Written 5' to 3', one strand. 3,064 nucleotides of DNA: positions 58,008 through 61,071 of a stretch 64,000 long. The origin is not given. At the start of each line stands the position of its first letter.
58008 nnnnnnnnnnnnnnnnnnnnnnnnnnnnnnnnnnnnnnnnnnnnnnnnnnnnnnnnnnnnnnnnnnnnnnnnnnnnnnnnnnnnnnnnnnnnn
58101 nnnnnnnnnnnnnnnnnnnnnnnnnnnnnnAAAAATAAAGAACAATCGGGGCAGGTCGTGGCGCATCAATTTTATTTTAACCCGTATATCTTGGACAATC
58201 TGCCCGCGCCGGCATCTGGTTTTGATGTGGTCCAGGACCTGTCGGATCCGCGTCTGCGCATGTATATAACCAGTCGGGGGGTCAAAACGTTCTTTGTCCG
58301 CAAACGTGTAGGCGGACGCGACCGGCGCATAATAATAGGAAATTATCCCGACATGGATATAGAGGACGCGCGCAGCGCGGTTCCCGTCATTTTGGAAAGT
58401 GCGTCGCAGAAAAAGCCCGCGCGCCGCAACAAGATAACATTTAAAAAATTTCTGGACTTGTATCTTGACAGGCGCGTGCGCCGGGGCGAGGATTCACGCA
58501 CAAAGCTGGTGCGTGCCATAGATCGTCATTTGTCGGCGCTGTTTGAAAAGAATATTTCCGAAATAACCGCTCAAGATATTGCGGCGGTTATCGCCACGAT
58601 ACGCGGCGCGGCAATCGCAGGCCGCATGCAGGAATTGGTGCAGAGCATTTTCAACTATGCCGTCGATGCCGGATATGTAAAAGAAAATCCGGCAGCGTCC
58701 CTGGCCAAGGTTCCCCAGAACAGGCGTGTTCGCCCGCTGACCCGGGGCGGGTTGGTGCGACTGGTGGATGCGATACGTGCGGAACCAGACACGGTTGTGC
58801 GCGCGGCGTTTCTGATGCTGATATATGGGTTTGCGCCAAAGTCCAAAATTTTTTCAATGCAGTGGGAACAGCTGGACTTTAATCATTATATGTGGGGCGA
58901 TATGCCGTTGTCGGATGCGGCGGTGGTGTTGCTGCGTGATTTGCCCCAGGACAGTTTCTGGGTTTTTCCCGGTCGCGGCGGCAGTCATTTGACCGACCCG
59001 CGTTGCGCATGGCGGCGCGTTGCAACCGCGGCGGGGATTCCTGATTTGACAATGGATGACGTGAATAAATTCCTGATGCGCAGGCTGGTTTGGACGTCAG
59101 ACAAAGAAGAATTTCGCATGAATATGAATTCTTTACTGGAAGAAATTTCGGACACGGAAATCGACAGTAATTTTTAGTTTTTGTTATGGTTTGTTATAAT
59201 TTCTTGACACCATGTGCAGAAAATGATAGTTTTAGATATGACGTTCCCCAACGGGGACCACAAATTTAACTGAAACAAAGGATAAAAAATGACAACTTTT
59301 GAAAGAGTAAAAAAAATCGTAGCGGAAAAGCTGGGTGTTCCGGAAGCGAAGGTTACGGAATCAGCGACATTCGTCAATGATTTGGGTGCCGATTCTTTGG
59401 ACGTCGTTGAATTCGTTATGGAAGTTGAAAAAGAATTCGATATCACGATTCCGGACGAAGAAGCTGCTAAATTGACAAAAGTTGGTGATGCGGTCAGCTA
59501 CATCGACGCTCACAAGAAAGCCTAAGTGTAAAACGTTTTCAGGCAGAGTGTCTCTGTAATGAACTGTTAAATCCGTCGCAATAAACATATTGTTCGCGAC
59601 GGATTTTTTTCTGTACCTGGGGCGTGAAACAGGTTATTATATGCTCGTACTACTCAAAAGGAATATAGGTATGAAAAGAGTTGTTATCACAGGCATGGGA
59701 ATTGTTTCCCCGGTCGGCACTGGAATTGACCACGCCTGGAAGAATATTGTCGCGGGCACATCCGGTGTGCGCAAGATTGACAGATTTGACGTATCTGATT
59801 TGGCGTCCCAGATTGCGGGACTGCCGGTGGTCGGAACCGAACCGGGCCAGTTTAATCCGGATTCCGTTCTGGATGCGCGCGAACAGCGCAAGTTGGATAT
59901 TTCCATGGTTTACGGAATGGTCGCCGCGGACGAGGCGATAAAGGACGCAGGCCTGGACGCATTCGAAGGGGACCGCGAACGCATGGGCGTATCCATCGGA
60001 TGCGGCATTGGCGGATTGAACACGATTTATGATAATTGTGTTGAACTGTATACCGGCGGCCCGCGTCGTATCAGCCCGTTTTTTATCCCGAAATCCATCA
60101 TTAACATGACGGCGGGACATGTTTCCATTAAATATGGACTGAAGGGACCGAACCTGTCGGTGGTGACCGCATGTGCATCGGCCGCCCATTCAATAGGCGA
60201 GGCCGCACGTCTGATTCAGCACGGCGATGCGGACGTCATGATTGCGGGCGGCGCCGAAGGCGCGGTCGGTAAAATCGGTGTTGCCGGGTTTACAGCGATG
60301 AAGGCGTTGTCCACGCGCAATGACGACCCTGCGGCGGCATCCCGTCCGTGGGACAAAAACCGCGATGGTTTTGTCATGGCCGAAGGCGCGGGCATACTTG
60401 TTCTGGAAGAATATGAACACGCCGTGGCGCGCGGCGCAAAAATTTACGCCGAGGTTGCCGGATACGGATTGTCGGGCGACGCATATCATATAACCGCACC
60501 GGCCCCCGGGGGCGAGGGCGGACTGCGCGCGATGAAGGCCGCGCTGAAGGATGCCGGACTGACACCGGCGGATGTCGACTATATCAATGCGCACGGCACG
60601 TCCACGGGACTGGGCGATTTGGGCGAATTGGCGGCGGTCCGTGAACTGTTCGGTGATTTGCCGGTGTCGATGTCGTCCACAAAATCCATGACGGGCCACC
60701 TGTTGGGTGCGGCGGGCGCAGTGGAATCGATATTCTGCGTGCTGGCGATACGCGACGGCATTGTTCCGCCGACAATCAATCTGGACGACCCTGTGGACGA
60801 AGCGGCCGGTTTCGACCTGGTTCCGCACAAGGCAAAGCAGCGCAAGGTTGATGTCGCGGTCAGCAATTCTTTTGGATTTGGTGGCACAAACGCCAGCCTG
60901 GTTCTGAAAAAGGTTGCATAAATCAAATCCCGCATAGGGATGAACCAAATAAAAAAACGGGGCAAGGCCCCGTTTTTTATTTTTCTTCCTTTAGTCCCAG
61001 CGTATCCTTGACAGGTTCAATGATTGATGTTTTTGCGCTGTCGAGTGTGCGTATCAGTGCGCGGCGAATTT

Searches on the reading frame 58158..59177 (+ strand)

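Call 68: search_protein_families(library=pfam, proteins=[window:58158-59177:+], max_evalue=0.001)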
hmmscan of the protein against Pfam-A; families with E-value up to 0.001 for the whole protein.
window:58158-59177:+ (339 aa): 2 families
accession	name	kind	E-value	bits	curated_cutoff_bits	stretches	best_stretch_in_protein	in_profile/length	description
PF22022.2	Phage_int_M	-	1.7e-08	35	27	1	107-183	14-94/96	Phage integrase central domain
PF13356.12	Arm-DNA-bind_3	-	2.2e-06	28.2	27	1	32-81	22-69/83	Arm DNA-binding domain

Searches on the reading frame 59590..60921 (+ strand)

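Call 68: search_protein_families(library=pfam, proteins=[window:59590-60921:+], max_evalue=0.001)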
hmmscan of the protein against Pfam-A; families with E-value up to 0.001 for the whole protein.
window:59590-60921:+ (443 aa): 3 families
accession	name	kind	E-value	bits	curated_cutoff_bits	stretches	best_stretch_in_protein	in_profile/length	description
PF00109.32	ketoacyl-synt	-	8e-62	209.5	20.8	1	28-278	1-252/252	Beta-ketoacyl synthase, N-terminal domain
PF02801.28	Ketoacyl-synt_C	-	9.1e-40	135.8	20.8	1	286-398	1-118/119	Beta-ketoacyl synthase, C-terminal domain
PF00108.29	Thiolase_N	-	5.3e-06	26.4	26.4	1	177-223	65-113/260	Thiolase, N-terminal domain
